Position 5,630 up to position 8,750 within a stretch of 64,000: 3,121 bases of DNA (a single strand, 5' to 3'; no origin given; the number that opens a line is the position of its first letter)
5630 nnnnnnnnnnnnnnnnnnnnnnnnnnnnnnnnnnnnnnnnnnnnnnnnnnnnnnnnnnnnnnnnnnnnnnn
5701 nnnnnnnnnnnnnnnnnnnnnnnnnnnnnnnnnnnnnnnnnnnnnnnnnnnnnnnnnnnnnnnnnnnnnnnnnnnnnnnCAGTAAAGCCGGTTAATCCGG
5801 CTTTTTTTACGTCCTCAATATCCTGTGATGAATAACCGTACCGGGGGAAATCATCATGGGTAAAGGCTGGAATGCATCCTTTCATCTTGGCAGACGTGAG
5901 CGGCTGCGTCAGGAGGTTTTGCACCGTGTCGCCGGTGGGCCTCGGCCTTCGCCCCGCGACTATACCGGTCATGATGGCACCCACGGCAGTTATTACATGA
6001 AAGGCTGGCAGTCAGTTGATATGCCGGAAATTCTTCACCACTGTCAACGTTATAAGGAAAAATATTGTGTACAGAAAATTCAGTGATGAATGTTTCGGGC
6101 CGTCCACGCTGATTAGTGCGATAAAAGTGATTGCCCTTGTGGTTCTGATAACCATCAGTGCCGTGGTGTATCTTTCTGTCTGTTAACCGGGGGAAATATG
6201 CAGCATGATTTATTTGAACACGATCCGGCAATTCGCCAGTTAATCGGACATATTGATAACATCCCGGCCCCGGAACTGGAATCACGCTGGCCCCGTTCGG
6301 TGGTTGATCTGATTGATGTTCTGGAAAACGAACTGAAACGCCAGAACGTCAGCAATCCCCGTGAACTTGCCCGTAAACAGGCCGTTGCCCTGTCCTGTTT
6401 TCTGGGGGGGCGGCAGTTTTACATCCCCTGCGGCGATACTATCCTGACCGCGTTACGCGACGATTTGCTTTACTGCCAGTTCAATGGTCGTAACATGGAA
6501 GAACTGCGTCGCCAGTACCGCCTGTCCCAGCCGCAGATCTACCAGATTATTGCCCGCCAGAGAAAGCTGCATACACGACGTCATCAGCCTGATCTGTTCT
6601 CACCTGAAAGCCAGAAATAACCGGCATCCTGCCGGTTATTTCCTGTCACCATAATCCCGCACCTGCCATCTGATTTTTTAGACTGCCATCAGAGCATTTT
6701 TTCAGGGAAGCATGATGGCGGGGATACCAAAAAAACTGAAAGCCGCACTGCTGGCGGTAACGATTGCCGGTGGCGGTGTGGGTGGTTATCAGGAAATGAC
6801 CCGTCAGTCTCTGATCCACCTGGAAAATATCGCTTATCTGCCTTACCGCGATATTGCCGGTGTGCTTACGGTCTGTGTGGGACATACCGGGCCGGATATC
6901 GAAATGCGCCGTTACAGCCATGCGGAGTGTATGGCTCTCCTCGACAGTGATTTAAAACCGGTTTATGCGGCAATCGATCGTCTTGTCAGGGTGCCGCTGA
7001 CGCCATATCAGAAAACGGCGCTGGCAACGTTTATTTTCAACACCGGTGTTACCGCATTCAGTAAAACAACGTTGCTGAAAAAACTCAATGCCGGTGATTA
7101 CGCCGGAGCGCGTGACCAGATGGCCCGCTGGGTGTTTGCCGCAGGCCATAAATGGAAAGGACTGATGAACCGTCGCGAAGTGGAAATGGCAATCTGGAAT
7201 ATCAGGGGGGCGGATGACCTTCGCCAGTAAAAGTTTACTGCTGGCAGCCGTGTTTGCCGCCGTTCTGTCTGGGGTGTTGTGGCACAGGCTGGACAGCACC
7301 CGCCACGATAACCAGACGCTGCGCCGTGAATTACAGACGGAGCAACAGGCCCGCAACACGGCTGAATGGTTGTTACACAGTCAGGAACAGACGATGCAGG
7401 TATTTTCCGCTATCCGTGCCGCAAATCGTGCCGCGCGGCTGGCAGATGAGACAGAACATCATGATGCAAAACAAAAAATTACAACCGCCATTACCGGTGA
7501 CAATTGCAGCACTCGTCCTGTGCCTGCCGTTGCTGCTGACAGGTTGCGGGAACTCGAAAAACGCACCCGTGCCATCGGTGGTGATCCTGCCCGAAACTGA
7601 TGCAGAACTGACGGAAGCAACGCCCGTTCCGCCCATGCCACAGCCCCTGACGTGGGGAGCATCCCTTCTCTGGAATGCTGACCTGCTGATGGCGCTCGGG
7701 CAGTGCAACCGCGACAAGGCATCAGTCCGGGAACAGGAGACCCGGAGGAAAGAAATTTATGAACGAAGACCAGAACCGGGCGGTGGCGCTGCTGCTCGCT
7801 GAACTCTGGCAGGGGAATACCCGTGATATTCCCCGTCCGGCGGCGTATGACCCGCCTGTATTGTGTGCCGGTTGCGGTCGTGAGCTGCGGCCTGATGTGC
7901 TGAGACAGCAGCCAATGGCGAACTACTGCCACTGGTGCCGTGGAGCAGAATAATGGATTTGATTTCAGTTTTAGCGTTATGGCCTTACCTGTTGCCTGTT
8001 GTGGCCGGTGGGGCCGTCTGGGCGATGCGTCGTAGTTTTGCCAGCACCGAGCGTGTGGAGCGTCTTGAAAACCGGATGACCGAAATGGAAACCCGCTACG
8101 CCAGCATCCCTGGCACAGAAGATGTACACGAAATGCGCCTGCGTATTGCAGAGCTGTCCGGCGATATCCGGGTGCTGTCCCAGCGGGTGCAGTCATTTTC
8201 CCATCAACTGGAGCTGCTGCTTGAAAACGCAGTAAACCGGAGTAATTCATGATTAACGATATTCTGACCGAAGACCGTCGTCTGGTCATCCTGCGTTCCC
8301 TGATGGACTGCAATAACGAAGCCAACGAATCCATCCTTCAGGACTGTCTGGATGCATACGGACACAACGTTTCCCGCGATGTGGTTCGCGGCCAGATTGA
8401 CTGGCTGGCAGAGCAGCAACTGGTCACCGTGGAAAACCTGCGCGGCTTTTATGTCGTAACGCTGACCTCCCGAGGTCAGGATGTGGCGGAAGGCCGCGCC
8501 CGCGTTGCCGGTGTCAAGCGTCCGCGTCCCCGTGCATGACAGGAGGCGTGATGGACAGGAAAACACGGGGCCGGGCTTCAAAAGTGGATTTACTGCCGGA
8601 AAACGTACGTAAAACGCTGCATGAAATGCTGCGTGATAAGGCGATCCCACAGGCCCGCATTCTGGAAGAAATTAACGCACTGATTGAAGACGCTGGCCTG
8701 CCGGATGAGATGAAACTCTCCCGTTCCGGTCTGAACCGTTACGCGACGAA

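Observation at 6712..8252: Lysis cassette without a recognisable canonical holin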

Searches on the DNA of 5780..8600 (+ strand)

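Call 3: search_dna_similar(query=window:6100-8600:+, collection=phages, mode=near, max_rows=20)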
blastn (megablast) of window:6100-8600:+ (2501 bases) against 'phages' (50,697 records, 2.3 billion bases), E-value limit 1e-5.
Records with a match: 15; places in all: 15; records where one place covers at least 80% of the query: 14.
Best place of each record, by identity: 95-99% 15.
By first word of the organism name: Escherichia 8; Yersinia 5; Shigella 2.
By host as written in the record: Yersinia pestis EV76-CN 4; - 3; Escherichia coli 3; Shigella flexneri serotype 4a 2; Yersinia pestis 1; Escherichia coli C 1; Escherichia sp. 1.
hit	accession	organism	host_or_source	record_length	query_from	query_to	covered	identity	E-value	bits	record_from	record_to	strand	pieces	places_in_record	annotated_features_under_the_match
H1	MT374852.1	Yersinia phage vB_YpM_3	Yersinia pestis EV76-CN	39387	1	2501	100%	99.0%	0e+0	4475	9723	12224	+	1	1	rrrD: lysozyme | hypothetical protein (x7)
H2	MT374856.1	Yersinia phage vB_YpM_23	Yersinia pestis EV76-CN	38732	1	2501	100%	99.0%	0e+0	4475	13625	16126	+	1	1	rrrD: lysozyme | hypothetical protein (x7)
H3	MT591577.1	Yersinia phage vB_YpM_Tongde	Yersinia pestis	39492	1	2501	100%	98.8%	0e+0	4458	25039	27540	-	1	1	rrrD: lysozyme | hypothetical protein (x6)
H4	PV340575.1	Escherichia phage PhiR68_1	Escherichia coli C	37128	1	2501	100%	98.8%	0e+0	4447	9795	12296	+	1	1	lysozyme R | hypothetical protein (x5) | endopeptidase Rz | terminase small subunit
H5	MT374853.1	Yersinia phage vB_YpM_5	Yersinia pestis EV76-CN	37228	1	2501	100%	98.7%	0e+0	4436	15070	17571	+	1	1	rrrD: lysozyme | hypothetical protein (x6)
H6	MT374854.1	Yersinia phage vB_YpM_6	Yersinia pestis EV76-CN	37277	1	2501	100%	98.7%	0e+0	4436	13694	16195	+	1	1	rrrD: lysozyme | hypothetical protein (x6)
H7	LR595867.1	Escherichia virus Mu_3F6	-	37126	1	2501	100%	98.6%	0e+0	4420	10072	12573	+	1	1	Phage lysin (EC | putative transcription regulator | Phage outer membrane lytic protein Rz | FIG00638520: hypothetical protein | FIG00638990: hypothetical protein | and 3 other names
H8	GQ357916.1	Escherichia phage D108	Escherichia coli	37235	1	2501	100%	98.4%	0e+0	4403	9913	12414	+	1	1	lys: Lys | C: late gene transcriptional activator | 23: conserved hypothetical protein | 25: conserved hypothetical protein | 26: conserved hypothetical protein | and 4 other names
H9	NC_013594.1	Escherichia phage D108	Escherichia coli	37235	1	2501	100%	98.4%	0e+0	4403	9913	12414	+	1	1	lys: endolysin | C: late transcriptional activator | 23: Rz-like spanin | 25: DUF2730 family protein | 26: hypothetical protein | and 4 other names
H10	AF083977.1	Escherichia phage Mu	Escherichia sp.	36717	1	2501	100%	98.4%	0e+0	4397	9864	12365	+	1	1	SAR endolysin | transcription regulator C | i-spanin | o-spanin | releasin | and 8 other names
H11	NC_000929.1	Escherichia phage Mu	Escherichia coli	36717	1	2501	100%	98.4%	0e+0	4397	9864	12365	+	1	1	endolysin | late transcriptional activator | Rz-like spanin | DUF2730 family protein | hypothetical protein (x3) | and 2 other names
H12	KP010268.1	Shigella phage SfMu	Shigella flexneri serotype 4a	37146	1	2501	100%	98.3%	0e+0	4390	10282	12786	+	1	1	lysozyme | regulator of late transcription | putative Rz | hypothetical protein (x5)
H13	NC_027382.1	Shigella phage SfMu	Shigella flexneri serotype 4a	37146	1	2501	100%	98.3%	0e+0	4390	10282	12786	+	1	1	endolysin | late transcriptional activator | Rz-like spanin | DUF2730 family protein | hypothetical protein (x3) | and 1 other names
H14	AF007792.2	Escherichia phage Mu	-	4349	436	2501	83%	98.4%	0e+0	3627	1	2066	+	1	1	record has no annotation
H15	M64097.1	Escherichia phage Mu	-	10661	1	799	32%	98.3%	0e+0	1399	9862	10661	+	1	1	C: CDS | putative; label: F-60 | putative; label: E-64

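Call 5: get_annotated_region(hit=H10, flank=3500)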
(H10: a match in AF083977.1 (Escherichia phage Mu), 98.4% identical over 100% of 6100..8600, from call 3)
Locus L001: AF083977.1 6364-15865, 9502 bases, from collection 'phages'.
description: Escherichia phage Mu, complete genome.
organism: Escherichia phage Mu (NCBI taxid 2681603)
taxonomy: Viruses; Duplodnaviria; Heunggongvirae; Uroviricota; Caudoviricetes; Muvirus; Muvirus mu
host: Escherichia sp.; source: -; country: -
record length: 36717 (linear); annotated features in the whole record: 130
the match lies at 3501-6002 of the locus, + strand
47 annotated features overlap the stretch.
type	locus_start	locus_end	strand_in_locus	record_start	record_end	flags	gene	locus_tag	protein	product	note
regulatory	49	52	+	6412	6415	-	-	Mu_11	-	ribosome_binding_site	-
CDS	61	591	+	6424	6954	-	-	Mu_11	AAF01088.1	hypothetical protein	combines what was previously E10, E11, and E12; those seqeunces either have frameshift sequencing errors or there is ...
regulatory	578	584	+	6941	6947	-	-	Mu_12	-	ribosome_binding_site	-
CDS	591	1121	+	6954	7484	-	-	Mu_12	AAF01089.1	hypothetical protein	previously called E13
regulatory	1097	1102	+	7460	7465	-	-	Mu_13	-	ribosome_binding_site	-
CDS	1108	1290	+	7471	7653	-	-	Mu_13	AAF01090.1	hypothetical protein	previously called E14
regulatory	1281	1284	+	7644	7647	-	-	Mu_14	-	ribosome_binding_site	-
CDS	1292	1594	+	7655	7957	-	-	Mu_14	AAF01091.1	hypothetical protein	previously called E15 which has a different earlier start site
regulatory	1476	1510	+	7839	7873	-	-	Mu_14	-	terminator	predicted by TransTermHP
regulatory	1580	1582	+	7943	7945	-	-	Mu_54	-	ribosome_binding_site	-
CDS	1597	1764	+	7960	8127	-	-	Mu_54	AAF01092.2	hypothetical protein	-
regulatory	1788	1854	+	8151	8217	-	-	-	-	promoter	Semi-early promoter, PMID 9454718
regulatory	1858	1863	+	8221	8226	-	-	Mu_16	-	ribosome_binding_site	-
CDS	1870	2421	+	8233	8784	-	-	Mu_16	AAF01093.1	protein GemA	also called E16 and GemA for gene expression modulation; see PMIDs 2543906 and 11278077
regulatory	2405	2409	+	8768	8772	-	-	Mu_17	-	ribosome_binding_site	-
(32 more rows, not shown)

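Call 18: search_dna_similar(query=window:5780-6200:+, collection=phages, mode=near, max_rows=25)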
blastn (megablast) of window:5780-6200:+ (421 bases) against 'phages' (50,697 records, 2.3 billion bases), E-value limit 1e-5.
Records with a match: 14; places in all: 14; records where one place covers at least 80% of the query: 14.
Best place of each record, by identity: >=99% 3; 95-99% 9; 80-90% 2.
By first word of the organism name: Escherichia 7; Yersinia 5; Shigella 2.
By host as written in the record: Yersinia pestis EV76-CN 4; Escherichia coli 3; Shigella flexneri serotype 4a 2; - 2; Escherichia coli C 1; Yersinia pestis 1; Escherichia sp. 1.
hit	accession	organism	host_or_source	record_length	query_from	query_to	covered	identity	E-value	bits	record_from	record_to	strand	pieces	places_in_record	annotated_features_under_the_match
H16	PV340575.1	Escherichia phage PhiR68_1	Escherichia coli C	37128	1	421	100%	99.5%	0e+0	767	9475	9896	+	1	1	hypothetical protein (x3)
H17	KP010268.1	Shigella phage SfMu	Shigella flexneri serotype 4a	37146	1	421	100%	98.8%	0e+0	750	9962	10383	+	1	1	hypothetical protein (x2) | regulator of late transcription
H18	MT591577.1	Yersinia phage vB_YpM_Tongde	Yersinia pestis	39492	1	421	100%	98.8%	0e+0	750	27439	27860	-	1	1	hypothetical protein (x2)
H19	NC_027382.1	Shigella phage SfMu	Shigella flexneri serotype 4a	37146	1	421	100%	98.8%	0e+0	750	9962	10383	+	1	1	hypothetical protein (x2) | late transcriptional activator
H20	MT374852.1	Yersinia phage vB_YpM_3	Yersinia pestis EV76-CN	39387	1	421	100%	97.6%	0e+0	723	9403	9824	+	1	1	hypothetical protein (x3)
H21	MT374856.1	Yersinia phage vB_YpM_23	Yersinia pestis EV76-CN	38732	1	421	100%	97.6%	0e+0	723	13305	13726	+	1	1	hypothetical protein (x3)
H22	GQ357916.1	Escherichia phage D108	Escherichia coli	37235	1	421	93%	99.2%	3e-129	707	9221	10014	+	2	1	19: conserved hypothetical protein | 18: conserved hypothetical protein | 20: conserved hypothetical protein | terminator | C: late gene transcriptional activator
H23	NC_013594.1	Escherichia phage D108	Escherichia coli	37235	1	421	93%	99.2%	3e-129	707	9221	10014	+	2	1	19: hypothetical protein | 18: hypothetical protein | 20: hypothetical protein | terminator | C: late transcriptional activator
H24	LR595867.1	Escherichia virus Mu_3F6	-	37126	1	421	93%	99.0%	2e-127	701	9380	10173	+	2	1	hypothetical protein | FIG00642428: hypothetical protein | Phage protein | putative transcription regulator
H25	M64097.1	Escherichia phage Mu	-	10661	1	421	93%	98.5%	7e-126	690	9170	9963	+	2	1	E19: CDS | E18: CDS | putative; label: E-97 | putative; label: E-64 | putative; label: F-60 | and 1 other names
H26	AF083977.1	Escherichia phage Mu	Escherichia sp.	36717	1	421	93%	98.5%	7e-126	690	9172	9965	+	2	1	transmembrane domain-containing protein (x2) | hypothetical protein | promoter | terminator | ribosome_binding_site (x4) | and 1 other names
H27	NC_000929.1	Escherichia phage Mu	Escherichia coli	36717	1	421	93%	98.5%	7e-126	690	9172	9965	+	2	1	hypothetical protein (x3) | late transcriptional activator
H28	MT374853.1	Yersinia phage vB_YpM_5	Yersinia pestis EV76-CN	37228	76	421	82%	85.0%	1e-94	351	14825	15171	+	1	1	hypothetical protein (x3)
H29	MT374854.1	Yersinia phage vB_YpM_6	Yersinia pestis EV76-CN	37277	76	421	82%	85.0%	1e-94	351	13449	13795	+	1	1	hypothetical protein (x3)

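Call 19: search_dna_similar(query=window:5780-8260:+, collection=ecoli_genomes, mode=near, max_rows=15)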
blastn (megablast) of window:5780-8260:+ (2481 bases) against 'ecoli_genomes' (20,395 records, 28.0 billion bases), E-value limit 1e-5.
Records with a match: 40; places in all: 47; records where one place covers at least 80% of the query: 40.
Genomes with a match: 40 of 5426; with a place that covers at least 80% of the query: 40. Places per genome that has any: lowest 1, median 1, highest 3. On chromosomes: 47 places; on plasmids: 0.
Best place of each record, by identity: >=99% 3; 95-99% 37.
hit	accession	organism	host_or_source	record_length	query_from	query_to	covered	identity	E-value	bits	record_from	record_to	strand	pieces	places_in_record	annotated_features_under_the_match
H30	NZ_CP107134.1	Escherichia coli strain S6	human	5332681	1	2481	100%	99.2%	0e+0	4471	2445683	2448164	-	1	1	lysozyme | Mor transcription activator family protein | hypothetical protein (x3) | lysC: Rz1-like lysis system protein LysC | DUF2730 family protein | and 1 other names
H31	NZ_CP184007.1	Escherichia coli strain 1290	Homo sapiens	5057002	1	2481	100%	99.2%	0e+0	4471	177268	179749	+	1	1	lysozyme | Mor transcription activator family protein | hypothetical protein (x4) | DUF2730 family protein | lysC: peptidase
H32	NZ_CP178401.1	Escherichia coli strain N1286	Homo sapiens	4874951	1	2481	100%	99.0%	0e+0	4449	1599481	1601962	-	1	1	lysozyme | Mor transcription activator family protein | hypothetical protein (x4) | DUF2730 family protein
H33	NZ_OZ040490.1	Escherichia coli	-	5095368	1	2481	100%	99.0%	0e+0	4438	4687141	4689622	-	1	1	lysozyme | Mor transcription activator family protein | hypothetical protein (x3) | lysC: Rz1-like lysis system protein LysC | DUF2730 family protein | and 1 other names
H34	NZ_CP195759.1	Escherichia coli strain JCKP02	yak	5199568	1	2481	100%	98.8%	0e+0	4421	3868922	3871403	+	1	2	lysozyme | Mor transcription activator family protein | hypothetical protein (x3) | DUF2730 family protein | lysC: Rz1-like lysis system protein LysC | and 1 other names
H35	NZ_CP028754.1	Escherichia coli strain A21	opossum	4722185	1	2481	100%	98.8%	0e+0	4416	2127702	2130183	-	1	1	lysozyme | Mor transcription activator family protein | hypothetical protein (x3) | lysC: Rz1-like lysis system protein LysC | DUF2730 family protein | and 1 other names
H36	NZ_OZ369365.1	Escherichia coli strain Esc30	not applicable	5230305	1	2481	100%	98.6%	0e+0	4388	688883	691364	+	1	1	lysozyme | Mor transcription activator family protein | hypothetical protein (x3) | DUF2730 family protein | lysC: Rz1-like lysis system protein LysC | and 1 other names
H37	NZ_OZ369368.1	Escherichia coli strain Esc31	not applicable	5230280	1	2481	100%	98.6%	0e+0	4388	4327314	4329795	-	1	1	lysozyme | Mor transcription activator family protein | hypothetical protein (x3) | lysC: Rz1-like lysis system protein LysC | DUF2730 family protein | and 1 other names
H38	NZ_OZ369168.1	Escherichia coli strain BLSE177-2012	Homo sapiens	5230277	1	2481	100%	98.6%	0e+0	4388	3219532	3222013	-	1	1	lysozyme | Mor transcription activator family protein | hypothetical protein (x3) | lysC: Rz1-like lysis system protein LysC | DUF2730 family protein | and 1 other names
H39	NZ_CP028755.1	Escherichia coli strain A20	Mexican long-nosed bat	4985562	1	2481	100%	98.5%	0e+0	4383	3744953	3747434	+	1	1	lysozyme | Mor transcription activator family protein | hypothetical protein (x3) | DUF2730 family protein | lysC: Rz1-like lysis system protein LysC | and 1 other names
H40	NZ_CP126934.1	Escherichia coli O78:H4 strain APEC E19057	Gallus gallus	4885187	1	2481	100%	98.5%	0e+0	4383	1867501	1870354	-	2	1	lysozyme | Mor transcription activator family protein | hypothetical protein (x4) | lysC: Rz1-like lysis system protein LysC | DUF2730 family protein | and 1 other names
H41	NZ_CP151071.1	Escherichia coli strain 22KM0354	Dog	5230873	1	2481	100%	98.5%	0e+0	4383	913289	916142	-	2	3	lysozyme | Mor transcription activator family protein | hypothetical protein (x5) | DUF2730 family protein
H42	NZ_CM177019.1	Escherichia coli strain RMDEC465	Homo sapiens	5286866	1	2481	100%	98.5%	0e+0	4372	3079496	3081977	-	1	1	lysozyme | Mor transcription activator family protein | DUF2570 domain-containing protein | lysC: Rz1-like lysis system protein LysC | DUF2730 family protein | and 2 other names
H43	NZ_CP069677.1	Escherichia coli O126:H45 strain MIN10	Homo sapiens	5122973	1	2481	100%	98.3%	0e+0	4355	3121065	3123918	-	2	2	lysozyme | Mor transcription activator family protein | hypothetical protein (x4) | lysC: Rz1-like lysis system protein LysC | DUF2730 family protein | and 1 other names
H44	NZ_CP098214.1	Escherichia coli strain Z0117EC0036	Canis lupus familiaris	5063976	1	2481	100%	98.1%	0e+0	4320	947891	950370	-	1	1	lysozyme | Mor transcription activator family protein | hypothetical protein (x3) | lysC: Rz1-like lysis system protein LysC | DUF2730 family protein | and 1 other names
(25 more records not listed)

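Call 42: get_annotated_region(hit=H19, flank=2600)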
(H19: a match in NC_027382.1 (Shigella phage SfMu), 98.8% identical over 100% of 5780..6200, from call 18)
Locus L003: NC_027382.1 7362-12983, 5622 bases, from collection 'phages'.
description: Enterobacteria phage SfMu, complete genome.
organism: Shigella phage SfMu (NCBI taxid 1567022)
taxonomy: Viruses; Duplodnaviria; Heunggongvirae; Uroviricota; Caudoviricetes; Muvirus; Muvirus SfMu
host: Shigella flexneri serotype 4a; source: -; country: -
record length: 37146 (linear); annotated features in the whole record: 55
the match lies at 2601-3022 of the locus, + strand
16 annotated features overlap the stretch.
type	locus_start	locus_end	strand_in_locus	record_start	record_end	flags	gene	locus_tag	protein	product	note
CDS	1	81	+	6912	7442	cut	-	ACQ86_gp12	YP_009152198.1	hypothetical protein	-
CDS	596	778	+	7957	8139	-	-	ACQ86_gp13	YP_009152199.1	hypothetical protein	-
CDS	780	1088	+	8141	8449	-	-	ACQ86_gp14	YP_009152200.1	hypothetical protein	-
CDS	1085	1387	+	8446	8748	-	-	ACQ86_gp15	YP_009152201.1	hypothetical protein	-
CDS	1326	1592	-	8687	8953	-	-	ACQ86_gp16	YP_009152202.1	hypothetical protein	-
CDS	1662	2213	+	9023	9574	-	-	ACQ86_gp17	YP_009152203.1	regulatory protein GemA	-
CDS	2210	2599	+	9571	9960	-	-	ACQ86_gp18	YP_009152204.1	late transcriptional activator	-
CDS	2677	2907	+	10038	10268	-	-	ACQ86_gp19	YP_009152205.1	hypothetical protein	-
CDS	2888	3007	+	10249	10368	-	-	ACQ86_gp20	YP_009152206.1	hypothetical protein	-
CDS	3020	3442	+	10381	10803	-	-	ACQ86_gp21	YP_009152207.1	late transcriptional activator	-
CDS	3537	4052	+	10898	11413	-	-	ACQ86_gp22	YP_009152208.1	endolysin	-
CDS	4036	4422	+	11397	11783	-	-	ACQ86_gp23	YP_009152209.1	Rz-like spanin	-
CDS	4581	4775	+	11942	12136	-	-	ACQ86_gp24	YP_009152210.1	hypothetical protein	-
CDS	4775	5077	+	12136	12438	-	-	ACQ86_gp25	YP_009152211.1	DUF2730 family protein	-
CDS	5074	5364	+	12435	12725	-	-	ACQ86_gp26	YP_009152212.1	hypothetical protein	-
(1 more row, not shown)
